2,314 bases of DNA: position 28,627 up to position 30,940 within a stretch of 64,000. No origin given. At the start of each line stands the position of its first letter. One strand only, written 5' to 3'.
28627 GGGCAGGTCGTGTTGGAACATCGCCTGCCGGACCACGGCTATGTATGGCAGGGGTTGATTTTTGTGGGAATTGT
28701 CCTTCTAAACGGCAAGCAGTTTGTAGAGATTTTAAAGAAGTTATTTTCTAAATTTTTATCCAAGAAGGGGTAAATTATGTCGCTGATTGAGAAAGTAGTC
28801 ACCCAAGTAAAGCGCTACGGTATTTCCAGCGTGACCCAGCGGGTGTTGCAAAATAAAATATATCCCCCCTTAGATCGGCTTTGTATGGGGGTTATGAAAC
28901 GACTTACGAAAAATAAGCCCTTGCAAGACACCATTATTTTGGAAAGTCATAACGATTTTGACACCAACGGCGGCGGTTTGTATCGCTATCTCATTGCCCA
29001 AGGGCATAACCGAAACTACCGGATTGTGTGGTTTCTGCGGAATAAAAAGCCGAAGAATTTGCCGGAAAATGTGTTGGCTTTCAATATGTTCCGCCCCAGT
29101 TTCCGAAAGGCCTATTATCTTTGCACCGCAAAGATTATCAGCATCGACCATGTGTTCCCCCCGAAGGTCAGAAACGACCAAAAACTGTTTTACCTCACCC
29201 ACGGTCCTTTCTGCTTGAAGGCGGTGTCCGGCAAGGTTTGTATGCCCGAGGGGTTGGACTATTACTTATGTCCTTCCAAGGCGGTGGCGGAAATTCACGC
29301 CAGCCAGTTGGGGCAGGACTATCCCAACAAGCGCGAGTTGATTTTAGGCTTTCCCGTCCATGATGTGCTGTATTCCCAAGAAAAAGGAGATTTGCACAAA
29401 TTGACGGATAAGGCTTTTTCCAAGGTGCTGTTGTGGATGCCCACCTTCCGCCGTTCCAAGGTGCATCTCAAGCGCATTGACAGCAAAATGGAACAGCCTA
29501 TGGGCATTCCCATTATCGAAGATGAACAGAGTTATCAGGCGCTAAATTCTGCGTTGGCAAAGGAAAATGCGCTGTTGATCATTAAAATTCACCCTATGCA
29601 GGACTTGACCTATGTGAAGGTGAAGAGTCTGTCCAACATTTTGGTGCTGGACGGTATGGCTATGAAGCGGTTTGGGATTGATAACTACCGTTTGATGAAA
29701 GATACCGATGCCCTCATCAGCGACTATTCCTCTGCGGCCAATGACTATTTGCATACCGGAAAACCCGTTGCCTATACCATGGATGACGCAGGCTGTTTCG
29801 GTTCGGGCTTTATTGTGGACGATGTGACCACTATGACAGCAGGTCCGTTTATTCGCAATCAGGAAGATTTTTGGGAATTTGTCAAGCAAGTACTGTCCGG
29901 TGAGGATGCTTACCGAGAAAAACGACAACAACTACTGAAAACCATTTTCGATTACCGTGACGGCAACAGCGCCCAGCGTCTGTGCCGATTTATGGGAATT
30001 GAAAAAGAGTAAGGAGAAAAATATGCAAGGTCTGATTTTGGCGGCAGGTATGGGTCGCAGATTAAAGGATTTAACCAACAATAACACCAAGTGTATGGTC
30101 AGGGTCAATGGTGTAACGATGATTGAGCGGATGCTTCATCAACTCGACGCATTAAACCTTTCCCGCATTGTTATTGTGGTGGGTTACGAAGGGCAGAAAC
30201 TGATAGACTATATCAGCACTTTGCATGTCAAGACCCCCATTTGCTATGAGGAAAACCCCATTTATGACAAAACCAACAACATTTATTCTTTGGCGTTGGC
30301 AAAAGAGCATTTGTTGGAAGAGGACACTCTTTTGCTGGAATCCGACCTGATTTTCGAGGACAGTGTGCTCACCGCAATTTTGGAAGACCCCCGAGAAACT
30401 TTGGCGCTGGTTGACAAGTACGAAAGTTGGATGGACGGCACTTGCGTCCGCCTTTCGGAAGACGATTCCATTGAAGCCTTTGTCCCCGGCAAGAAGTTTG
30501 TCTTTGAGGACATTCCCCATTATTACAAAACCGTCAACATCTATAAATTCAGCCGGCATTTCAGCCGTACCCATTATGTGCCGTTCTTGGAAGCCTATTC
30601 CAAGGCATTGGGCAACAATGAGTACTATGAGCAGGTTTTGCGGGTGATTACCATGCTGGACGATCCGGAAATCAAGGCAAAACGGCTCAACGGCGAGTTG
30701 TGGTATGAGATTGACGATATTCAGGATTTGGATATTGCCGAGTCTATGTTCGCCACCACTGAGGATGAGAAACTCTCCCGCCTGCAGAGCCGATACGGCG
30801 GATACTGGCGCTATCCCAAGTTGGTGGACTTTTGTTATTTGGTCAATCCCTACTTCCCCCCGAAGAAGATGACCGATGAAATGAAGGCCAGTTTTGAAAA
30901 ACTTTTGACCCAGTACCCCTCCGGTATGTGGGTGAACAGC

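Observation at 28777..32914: TagF-type phosphotransferase + fused cytidylyltransferase/PLP-fold enzyme + opine-dehydrogenase-like reductase: a self-contained module for an unusual CDP-activated polyol or amino-alcohol phosphate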

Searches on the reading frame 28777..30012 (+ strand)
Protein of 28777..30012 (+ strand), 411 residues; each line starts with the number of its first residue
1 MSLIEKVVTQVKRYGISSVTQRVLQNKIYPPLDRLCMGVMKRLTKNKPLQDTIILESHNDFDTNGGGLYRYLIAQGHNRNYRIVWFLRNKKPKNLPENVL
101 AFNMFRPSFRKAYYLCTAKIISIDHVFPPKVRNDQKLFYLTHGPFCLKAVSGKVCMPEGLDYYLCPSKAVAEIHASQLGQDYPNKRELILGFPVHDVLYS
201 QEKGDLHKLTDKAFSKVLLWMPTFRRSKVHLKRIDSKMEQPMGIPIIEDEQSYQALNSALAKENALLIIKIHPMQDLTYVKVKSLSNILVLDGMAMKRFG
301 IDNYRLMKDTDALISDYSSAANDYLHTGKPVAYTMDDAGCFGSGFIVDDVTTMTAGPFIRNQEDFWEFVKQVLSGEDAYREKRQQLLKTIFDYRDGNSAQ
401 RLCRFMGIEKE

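Call 3: search_protein_families(library=pfam, proteins=[window:28777-30012:+], max_evalue=0.01)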
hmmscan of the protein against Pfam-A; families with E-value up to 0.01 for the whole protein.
window:28777-30012:+ (411 aa): 1 family
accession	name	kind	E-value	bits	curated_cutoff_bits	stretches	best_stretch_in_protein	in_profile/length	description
PF04464.20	Glyphos_transf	-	3.5e-36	125.4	22.1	1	49-405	12-364/367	CDP-Glycerol:Poly(glycerophosphate) glycerophosphotransferase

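Call 4: search_protein_families(library=ncbifam, proteins=[window:28777-30012:+], max_evalue=0.01)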
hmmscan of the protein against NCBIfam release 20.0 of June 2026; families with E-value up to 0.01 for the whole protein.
window:28777-30012:+ (411 aa): 3 families
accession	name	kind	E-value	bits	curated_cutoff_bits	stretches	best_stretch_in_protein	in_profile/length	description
NF041712.1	techglyph_taseTarF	equivalog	4.6e-08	32.5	550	1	307-404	285-384/388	teichoic acid glycerol-phosphate transferase TarF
NF041713.1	Tar_polymTarL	equivalog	1.4e-06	27.2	1000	1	252-404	413-557/562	teichoic acid ribitol-phosphate polymerase TarL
NF046086.1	BFO_1060_trans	domain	0.00016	20.9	200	1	182-404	123-358/365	BFO_1060 family glycosyltransferase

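Call 96: search_solved_structures(query=window:28777-30012:+, max_evalue=0.01, show_alignments=1)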
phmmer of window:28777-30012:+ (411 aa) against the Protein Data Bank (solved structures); distinct sequences matched with E-value up to 0.01: 1.
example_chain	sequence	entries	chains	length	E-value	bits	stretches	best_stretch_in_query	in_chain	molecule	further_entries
8va1_A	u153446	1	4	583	0.0016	20.8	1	254-405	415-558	Teichoic acid ribitol-phosphate polymerase TarL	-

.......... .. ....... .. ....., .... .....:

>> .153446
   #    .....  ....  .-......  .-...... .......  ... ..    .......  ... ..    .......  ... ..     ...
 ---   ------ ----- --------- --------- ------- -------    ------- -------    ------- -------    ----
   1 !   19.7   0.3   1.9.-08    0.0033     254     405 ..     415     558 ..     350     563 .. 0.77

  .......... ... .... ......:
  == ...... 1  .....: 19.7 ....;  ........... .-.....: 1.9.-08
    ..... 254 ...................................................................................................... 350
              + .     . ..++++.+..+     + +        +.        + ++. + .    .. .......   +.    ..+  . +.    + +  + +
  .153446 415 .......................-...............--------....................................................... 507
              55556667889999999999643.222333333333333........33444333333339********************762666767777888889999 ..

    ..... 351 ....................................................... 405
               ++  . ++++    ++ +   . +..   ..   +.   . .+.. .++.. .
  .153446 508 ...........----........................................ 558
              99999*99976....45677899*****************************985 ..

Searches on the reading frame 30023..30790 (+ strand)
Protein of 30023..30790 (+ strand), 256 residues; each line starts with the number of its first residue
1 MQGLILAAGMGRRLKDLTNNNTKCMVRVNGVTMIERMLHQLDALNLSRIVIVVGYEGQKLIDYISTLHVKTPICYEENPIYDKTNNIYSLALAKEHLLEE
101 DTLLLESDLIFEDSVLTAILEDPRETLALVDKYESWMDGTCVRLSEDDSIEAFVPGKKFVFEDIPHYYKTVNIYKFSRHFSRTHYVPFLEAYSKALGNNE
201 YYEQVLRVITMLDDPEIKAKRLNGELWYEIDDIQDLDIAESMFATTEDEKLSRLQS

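Call 101: search_solved_structures(query=window:30023-30790:+, max_evalue=0.001, show_alignments=3)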
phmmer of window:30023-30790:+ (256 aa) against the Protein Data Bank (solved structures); distinct sequences matched with E-value up to 0.001: 8.
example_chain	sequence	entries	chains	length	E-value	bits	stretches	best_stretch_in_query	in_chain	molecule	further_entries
6pd1_A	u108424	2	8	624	4.2e-12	49.2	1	2-251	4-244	Nucleotidyl transferase/aminotransferase, class V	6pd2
1jyk_A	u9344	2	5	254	9.6e-12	48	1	2-100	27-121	CTP:phosphocholine Cytidylyltransferase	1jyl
8yre_D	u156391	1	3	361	3.3e-05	26.6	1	1-114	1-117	Mannose-1-phosphate guanylyltransferase 1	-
7x8j_A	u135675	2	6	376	3.6e-05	26.5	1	1-114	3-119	Mannose-1-phosphate guanylyltransferase 1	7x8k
4jd0_A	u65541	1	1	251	3.7e-05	26.4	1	2-197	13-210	Nucleotidyl transferase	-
6jq8_A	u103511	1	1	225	9.1e-05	25.2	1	4-65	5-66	Putative 6-deoxy-D-mannoheptose pathway protein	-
4y7t_A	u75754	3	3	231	0.00011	25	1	1-65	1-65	Nucleotidyl transferase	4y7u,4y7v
5xhw_A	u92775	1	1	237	0.00012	24.8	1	4-64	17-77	Putative 6-deoxy-D-mannoheptose pathway protein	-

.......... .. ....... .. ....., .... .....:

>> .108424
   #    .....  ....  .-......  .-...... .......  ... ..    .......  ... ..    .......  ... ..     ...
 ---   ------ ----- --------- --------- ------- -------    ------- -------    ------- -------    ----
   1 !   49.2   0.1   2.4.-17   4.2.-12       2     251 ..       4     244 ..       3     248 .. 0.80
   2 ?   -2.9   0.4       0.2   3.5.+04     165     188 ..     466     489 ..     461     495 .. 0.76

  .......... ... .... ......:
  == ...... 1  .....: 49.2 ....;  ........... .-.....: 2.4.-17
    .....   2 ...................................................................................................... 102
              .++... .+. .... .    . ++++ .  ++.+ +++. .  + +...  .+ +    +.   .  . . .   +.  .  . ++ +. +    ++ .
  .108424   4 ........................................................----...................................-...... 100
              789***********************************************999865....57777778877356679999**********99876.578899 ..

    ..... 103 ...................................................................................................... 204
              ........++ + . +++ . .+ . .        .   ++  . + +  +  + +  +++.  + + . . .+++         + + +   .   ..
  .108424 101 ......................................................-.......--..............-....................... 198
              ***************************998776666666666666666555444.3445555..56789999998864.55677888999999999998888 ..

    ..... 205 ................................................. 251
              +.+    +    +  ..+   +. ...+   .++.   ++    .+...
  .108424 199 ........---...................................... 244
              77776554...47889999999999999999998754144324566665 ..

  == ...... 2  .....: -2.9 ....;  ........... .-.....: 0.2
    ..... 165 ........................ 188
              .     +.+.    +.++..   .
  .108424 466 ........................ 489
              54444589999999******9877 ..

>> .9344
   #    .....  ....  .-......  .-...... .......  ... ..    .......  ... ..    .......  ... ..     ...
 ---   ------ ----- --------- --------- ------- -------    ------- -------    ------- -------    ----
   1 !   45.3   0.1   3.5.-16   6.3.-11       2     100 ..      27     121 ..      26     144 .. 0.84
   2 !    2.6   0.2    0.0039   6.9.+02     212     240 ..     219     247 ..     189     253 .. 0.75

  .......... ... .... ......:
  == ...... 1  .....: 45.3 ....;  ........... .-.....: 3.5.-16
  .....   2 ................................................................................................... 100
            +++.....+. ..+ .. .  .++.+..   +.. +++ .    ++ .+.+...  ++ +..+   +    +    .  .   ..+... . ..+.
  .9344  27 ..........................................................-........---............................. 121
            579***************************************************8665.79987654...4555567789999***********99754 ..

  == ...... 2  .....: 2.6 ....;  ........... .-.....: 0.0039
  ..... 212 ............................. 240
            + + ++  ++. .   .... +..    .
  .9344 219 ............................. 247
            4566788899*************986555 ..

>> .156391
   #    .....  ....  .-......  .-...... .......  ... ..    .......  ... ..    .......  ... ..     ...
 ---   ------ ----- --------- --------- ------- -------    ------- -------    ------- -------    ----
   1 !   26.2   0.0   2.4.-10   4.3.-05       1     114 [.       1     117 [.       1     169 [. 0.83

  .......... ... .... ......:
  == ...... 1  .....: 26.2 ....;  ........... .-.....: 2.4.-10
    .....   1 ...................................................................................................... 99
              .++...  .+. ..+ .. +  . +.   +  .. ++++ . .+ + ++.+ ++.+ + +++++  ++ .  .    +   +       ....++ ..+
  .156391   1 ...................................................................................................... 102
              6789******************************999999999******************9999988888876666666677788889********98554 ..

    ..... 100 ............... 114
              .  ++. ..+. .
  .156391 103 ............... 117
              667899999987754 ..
